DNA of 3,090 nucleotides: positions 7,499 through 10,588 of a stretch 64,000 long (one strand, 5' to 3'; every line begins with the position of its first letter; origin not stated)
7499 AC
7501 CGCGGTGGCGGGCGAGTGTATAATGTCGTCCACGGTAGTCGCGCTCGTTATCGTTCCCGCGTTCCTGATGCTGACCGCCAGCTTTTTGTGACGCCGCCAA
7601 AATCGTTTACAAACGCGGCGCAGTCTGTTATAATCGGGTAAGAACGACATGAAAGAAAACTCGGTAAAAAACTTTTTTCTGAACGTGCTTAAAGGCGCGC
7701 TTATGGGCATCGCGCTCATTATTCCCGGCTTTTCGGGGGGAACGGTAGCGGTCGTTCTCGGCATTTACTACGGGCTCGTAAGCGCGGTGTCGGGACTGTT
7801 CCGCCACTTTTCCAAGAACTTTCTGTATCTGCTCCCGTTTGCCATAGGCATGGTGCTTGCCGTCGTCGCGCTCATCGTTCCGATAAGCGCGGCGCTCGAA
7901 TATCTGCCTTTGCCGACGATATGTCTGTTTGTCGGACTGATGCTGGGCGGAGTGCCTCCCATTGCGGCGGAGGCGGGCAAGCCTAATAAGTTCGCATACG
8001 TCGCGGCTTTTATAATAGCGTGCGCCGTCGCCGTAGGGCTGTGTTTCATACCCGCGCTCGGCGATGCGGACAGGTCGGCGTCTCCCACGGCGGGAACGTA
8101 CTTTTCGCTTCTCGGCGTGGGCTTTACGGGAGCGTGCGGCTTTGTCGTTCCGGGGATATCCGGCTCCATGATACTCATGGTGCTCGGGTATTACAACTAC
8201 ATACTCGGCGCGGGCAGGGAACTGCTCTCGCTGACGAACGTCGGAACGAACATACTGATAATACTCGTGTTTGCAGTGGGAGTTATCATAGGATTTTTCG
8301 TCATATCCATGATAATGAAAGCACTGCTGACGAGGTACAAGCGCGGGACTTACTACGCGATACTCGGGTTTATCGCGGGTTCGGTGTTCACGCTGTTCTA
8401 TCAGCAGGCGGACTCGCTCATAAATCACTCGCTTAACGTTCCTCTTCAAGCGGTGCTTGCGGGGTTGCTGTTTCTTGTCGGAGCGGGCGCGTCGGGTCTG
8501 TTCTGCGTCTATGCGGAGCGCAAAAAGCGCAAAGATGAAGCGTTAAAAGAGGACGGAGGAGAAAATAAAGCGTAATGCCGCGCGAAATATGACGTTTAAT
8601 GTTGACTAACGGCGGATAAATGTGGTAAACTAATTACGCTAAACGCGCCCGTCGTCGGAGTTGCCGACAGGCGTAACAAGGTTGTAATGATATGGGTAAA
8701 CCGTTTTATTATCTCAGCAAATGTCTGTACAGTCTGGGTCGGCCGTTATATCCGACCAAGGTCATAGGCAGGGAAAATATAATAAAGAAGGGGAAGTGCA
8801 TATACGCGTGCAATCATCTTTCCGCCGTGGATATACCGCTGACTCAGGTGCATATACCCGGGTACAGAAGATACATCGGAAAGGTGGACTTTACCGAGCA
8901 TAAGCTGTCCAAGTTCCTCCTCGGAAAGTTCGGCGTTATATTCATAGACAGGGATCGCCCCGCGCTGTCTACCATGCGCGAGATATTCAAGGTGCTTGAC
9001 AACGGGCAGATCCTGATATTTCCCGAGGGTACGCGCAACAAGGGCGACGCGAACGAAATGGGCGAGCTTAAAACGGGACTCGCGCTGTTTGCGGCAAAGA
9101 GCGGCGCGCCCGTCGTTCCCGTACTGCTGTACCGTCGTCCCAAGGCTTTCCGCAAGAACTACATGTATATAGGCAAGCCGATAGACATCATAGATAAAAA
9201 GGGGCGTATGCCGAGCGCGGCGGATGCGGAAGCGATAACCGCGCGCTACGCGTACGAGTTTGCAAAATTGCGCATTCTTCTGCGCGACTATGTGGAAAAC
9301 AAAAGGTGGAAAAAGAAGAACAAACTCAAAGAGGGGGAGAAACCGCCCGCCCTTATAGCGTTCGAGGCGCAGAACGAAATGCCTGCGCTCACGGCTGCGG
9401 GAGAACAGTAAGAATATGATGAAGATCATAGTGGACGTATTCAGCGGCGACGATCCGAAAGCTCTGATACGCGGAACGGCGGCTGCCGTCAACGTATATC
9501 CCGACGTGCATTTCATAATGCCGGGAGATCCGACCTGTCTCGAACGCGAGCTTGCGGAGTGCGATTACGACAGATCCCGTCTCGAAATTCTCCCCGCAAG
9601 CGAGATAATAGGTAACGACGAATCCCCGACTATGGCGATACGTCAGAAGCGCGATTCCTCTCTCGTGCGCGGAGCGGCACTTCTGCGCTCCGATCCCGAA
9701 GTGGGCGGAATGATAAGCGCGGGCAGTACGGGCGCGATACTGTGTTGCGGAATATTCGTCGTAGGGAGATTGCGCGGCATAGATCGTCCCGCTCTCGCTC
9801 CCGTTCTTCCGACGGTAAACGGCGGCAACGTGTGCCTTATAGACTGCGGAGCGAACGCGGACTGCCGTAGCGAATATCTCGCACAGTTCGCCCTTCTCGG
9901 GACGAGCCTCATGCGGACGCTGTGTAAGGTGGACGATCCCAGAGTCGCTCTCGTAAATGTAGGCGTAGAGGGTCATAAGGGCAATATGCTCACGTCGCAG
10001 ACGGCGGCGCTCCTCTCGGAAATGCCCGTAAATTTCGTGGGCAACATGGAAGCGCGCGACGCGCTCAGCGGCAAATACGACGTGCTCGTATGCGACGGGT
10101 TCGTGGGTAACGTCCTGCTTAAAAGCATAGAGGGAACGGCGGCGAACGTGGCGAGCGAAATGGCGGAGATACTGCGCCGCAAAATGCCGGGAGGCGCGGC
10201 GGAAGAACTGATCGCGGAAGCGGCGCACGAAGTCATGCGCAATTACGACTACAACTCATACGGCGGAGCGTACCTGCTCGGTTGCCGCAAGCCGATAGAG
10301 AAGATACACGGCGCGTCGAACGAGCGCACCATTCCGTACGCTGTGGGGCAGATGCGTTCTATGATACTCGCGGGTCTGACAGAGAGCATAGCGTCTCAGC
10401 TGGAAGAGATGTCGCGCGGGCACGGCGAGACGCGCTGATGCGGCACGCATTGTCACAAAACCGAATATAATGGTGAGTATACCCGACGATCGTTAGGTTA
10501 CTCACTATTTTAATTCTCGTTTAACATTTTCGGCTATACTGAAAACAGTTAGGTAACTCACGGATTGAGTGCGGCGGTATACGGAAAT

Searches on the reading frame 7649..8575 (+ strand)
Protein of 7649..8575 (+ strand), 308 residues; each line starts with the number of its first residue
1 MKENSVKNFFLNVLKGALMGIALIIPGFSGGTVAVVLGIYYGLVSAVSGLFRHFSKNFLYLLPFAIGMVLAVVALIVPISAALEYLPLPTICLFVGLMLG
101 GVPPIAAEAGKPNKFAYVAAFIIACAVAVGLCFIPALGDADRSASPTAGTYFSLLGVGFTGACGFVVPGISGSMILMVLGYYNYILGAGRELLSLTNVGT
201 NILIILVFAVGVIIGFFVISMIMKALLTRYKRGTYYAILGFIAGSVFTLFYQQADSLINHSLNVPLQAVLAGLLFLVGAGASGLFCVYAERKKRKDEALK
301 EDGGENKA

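Call 98: search_protein_families(library=pfam, proteins=[window:7649-8575:+], max_evalue=0.00001)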
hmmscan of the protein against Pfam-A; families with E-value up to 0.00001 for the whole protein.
window:7649-8575:+ (308 aa): 1 family
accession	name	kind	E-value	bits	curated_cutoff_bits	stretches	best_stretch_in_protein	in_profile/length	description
PF04018.18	VCA0040-like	-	3.8e-35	122.1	26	1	19-251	1-230/246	Undecaprenyl phosphate translocase-like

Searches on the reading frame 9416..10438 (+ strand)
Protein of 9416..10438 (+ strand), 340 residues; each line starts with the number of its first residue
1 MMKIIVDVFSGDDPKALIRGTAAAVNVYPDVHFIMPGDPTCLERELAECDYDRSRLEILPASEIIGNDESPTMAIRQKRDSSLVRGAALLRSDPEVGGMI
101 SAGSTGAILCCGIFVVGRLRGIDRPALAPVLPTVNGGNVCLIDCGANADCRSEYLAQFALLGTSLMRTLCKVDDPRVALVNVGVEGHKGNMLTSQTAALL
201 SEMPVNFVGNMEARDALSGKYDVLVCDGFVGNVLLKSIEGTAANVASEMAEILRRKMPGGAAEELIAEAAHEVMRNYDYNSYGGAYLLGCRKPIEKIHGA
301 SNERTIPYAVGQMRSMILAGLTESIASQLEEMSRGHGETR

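Call 98: search_protein_families(library=pfam, proteins=[window:9416-10438:+], max_evalue=0.00001)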
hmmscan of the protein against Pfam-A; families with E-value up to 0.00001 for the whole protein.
window:9416-10438:+ (340 aa): 1 family
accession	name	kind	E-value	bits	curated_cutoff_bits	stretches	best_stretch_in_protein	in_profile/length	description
PF02504.20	FA_synthesis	-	9.4e-79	265.2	29.1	1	2-320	1-320/324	Fatty acid synthesis protein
